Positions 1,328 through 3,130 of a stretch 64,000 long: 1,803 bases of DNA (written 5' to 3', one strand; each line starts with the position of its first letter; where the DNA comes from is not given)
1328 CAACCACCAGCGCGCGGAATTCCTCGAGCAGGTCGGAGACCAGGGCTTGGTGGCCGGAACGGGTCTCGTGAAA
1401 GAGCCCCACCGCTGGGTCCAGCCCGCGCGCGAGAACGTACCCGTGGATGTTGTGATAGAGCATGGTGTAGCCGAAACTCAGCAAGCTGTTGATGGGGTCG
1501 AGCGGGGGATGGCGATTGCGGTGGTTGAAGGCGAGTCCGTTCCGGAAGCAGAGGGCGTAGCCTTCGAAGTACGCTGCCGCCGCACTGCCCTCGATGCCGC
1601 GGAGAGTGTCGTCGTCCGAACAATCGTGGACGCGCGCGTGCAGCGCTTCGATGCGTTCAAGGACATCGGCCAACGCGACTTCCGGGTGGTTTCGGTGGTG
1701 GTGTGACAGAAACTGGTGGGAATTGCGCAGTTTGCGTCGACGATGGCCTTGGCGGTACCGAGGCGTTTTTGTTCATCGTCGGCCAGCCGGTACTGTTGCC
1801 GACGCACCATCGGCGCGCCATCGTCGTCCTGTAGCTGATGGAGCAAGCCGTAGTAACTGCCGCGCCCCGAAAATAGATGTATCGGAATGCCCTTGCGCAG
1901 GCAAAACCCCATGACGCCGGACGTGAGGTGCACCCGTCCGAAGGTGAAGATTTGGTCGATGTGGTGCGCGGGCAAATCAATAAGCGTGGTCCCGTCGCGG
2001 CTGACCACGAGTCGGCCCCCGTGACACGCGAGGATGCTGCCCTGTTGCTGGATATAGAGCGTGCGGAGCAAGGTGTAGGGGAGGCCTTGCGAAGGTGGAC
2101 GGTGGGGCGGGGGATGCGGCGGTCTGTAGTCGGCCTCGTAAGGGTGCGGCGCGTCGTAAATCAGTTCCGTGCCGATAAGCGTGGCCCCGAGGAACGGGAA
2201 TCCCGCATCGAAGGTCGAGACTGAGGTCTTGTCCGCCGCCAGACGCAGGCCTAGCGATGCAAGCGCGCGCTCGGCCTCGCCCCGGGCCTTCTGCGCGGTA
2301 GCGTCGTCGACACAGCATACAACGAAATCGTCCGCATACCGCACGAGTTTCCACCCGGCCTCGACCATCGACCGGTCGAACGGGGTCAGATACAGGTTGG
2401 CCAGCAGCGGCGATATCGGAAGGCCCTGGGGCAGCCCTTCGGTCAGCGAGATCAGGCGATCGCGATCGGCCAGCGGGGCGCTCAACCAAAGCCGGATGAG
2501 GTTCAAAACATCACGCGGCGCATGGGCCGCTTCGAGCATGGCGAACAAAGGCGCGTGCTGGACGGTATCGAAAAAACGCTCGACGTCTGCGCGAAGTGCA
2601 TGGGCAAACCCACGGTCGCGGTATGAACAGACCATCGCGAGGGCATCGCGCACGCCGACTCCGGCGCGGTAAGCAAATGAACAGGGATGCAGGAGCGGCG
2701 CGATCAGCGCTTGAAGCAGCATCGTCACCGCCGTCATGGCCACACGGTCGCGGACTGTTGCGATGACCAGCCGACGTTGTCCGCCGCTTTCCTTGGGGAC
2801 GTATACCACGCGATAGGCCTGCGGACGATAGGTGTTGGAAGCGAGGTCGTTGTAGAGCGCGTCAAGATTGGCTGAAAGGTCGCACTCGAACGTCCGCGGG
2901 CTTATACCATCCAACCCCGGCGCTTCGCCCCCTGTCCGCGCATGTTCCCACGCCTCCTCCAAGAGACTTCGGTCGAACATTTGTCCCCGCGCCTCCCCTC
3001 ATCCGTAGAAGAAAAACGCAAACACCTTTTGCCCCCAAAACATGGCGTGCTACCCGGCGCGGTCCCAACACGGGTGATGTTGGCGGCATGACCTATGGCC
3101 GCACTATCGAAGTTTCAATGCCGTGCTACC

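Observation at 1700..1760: RT-Cas1 is interrupted by a -1 frameshift at a 3-nt homopolymer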

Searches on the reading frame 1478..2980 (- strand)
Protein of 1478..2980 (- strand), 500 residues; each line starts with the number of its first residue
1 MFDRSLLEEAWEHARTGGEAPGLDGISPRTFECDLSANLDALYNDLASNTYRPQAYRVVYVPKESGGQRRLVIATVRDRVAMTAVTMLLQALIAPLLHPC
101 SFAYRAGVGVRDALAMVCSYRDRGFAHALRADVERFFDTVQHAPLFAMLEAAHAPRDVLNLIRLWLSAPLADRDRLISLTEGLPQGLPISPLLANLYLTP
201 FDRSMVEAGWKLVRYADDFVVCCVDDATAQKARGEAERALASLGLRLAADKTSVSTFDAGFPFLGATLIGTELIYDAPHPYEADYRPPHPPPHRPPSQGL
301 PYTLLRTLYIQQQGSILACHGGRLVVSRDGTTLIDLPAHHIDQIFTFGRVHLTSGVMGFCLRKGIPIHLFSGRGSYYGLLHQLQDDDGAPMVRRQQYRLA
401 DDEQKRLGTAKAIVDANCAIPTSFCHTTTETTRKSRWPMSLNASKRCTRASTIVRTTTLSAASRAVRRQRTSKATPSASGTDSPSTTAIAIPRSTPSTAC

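Call 7: search_protein_families(library=pfam, proteins=[window:1478-2980:-], max_evalue=0.01)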
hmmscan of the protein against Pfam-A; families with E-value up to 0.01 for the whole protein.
window:1478-2980:- (500 aa): 2 families
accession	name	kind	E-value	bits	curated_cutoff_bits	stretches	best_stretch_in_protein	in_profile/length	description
PF00078.32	RVT_1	-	3e-29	102.6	29.6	1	61-267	1-204/205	Reverse transcriptase (RNA-dependent DNA polymerase)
PF01867.21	Cas_Cas1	-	9.8e-26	91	22.3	1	308-431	1-122/283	CRISPR associated protein Cas1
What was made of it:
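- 2180..2800 (-): Reverse-transcriptase domain (residues 61-267). The YADD active-site motif lies at 2327-2338. Pfam RVT_1 E 5e-29 (call 7).
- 1733..2059 (-): Cas1 N-terminal part still in frame with the RT (residues 308-416). Pfam Cas_Cas1 profile positions 1-122 (call 7).
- On RT-Cas1 fusion (CRISPR adaptation): Pfam RVT_1 E 5e-29, residues 61-267 (call 7).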
